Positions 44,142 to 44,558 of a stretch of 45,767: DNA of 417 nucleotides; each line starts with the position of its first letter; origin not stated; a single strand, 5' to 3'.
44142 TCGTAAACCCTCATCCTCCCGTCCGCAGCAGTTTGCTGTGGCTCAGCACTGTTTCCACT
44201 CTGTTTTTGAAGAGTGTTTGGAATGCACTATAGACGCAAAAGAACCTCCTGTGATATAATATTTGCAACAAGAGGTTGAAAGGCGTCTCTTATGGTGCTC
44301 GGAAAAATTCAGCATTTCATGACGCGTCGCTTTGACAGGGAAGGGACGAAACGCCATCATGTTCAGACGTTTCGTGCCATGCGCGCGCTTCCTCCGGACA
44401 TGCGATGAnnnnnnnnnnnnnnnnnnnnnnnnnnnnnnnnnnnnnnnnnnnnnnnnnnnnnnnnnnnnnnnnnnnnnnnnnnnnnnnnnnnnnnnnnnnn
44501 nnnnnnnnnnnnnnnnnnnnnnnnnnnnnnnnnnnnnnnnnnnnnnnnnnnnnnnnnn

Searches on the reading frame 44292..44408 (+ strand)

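Call 67: search_protein_families(library=pfam, proteins=[window:44292-44408:+], max_evalue=0.01)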
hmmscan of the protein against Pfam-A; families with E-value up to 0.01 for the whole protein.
window:44292-44408:+ (38 aa): 1 family
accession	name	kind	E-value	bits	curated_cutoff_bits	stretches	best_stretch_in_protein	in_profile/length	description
PF07804.18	HipA_C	-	0.00016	21.8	30.5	1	6-36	63-92/213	HipA-like C-terminal domain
